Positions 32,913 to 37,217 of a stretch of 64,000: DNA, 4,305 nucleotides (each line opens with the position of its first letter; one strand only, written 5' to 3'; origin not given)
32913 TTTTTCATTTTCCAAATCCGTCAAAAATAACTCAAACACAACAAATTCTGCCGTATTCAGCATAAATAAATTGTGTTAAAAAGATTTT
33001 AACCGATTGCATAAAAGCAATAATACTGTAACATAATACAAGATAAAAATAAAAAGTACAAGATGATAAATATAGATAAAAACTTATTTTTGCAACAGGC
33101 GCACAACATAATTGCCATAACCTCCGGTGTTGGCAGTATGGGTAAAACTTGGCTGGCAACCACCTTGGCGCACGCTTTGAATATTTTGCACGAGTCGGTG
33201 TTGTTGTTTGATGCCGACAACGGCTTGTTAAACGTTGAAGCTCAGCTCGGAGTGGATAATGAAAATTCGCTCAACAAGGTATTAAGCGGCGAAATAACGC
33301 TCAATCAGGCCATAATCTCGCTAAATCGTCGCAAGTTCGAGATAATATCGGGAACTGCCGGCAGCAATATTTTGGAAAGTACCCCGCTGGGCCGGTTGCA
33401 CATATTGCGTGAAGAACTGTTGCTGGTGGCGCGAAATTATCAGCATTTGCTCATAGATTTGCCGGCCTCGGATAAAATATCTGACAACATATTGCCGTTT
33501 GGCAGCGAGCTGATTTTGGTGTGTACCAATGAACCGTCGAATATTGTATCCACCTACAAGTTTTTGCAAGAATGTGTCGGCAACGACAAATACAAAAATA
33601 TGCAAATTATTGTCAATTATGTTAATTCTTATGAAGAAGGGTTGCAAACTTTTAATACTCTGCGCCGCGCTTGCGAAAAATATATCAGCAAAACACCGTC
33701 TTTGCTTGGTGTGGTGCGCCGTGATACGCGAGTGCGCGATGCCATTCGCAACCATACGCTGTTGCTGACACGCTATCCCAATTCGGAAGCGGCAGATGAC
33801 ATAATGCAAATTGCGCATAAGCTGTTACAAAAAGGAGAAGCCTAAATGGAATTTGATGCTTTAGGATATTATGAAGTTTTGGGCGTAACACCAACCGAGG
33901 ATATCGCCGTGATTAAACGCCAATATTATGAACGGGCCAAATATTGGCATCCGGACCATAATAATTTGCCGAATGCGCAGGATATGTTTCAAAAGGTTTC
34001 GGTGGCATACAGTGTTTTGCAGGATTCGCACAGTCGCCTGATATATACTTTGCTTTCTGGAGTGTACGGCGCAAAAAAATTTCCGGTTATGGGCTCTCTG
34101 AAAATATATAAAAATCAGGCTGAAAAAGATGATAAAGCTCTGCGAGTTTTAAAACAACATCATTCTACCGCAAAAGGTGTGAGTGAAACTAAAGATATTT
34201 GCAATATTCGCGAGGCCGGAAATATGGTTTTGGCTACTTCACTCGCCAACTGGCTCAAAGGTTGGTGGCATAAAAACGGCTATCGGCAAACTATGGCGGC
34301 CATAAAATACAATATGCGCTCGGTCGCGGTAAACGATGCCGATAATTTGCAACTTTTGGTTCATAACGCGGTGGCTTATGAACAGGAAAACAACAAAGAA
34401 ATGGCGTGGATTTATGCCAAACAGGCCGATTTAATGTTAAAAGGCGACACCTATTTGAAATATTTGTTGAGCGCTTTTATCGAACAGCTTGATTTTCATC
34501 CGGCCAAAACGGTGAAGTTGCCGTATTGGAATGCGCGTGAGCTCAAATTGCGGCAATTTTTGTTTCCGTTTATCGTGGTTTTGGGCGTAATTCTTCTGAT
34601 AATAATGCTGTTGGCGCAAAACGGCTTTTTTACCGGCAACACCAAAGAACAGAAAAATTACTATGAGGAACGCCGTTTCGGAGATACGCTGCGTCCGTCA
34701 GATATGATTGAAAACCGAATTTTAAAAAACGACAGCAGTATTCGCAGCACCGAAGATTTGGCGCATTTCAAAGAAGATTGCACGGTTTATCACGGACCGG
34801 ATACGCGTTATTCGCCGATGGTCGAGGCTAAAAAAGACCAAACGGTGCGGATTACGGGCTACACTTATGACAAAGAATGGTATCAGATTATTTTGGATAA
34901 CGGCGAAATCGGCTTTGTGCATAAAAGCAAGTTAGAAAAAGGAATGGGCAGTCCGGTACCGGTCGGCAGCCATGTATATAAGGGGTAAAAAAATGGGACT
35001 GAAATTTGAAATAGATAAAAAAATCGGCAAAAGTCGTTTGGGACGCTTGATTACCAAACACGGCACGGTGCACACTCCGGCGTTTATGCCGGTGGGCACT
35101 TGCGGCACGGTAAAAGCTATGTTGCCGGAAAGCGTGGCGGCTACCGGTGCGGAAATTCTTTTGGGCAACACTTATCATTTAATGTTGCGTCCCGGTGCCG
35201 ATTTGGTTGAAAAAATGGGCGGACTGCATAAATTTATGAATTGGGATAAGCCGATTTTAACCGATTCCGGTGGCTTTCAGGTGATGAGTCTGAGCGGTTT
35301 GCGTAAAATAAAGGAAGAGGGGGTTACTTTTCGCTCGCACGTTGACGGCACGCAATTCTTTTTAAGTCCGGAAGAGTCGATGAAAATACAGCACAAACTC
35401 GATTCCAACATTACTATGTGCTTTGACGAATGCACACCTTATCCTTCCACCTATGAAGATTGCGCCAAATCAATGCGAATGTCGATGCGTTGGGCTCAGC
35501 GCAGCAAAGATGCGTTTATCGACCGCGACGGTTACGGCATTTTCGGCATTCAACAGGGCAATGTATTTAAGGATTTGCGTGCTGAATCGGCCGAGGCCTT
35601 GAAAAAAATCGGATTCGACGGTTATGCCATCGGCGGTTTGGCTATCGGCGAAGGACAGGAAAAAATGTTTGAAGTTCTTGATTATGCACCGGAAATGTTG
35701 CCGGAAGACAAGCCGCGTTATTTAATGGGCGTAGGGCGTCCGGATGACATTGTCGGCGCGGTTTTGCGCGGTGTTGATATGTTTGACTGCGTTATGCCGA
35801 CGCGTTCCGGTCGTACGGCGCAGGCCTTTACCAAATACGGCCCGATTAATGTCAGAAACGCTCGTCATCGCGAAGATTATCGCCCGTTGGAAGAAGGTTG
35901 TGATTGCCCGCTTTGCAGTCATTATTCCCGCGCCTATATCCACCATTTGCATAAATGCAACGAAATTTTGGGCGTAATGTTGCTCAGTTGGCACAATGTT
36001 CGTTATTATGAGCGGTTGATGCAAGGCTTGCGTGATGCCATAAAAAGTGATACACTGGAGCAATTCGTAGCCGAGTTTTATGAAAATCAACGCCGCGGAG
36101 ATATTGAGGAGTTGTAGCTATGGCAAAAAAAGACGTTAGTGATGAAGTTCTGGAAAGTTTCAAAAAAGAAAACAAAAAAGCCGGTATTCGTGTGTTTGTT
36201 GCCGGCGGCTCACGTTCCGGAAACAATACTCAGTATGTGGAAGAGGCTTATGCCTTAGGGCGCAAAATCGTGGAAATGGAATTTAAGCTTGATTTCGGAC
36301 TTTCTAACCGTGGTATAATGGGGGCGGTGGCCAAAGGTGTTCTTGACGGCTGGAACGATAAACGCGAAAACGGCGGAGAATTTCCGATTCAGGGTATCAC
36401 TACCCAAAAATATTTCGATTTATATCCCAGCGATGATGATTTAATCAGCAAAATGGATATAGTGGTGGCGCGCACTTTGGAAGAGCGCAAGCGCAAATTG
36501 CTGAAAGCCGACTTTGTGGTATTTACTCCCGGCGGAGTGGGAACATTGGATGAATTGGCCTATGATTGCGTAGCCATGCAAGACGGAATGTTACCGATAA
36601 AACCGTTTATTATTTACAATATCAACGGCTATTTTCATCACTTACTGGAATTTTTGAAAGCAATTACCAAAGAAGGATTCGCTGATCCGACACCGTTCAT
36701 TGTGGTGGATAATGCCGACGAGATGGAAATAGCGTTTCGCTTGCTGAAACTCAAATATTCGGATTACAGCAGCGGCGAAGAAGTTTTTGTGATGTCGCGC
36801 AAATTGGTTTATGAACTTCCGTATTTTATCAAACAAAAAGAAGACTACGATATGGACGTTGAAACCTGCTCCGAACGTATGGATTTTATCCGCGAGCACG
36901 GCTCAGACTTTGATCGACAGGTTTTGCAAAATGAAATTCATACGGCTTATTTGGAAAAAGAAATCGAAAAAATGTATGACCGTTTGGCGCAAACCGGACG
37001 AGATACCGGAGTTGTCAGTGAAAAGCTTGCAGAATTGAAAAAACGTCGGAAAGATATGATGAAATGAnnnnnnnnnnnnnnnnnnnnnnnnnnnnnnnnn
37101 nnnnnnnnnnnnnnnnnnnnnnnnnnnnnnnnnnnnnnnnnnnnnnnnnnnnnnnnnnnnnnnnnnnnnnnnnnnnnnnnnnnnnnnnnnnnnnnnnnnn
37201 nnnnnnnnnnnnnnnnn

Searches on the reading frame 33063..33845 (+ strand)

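Call 62: search_protein_families(library=pfam, proteins=[window:33063-33845:+], max_evalue=0.00001)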
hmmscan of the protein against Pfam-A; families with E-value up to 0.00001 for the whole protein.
window:33063-33845:+ (260 aa): 4 families
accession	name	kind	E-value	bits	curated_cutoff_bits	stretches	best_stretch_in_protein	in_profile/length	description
PF01656.29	CbiA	-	4.2e-12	46.6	25.4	1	17-232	1-123/125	CobQ/CobB/MinD/ParA nucleotide binding domain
PF13614.12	AAA_31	-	3.2e-09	37.4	27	1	15-155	2-148/177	AAA domain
PF06564.18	CBP_BcsQ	-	1e-06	28.9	21.3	1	16-253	3-232/234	Cellulose biosynthesis protein BcsQ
PF10609.15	ParA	-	2.9e-06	27.3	27.1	0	14-68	3-57/246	NUBPL iron-transfer P-loop NTPase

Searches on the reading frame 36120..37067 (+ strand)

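Call 62: search_protein_families(library=pfam, proteins=[window:36120-37067:+], max_evalue=0.00001)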
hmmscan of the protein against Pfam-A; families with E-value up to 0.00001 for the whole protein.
window:36120-37067:+ (315 aa): 2 families
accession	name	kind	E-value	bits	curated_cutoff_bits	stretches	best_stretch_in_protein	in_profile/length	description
PF03641.19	Lysine_decarbox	-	6.4e-17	62.4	27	1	67-203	1-125/131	Possible lysine decarboxylase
PF18306.6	LDcluster4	-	6.8e-06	26.2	26.3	0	25-148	4-112/151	SLOG cluster4 family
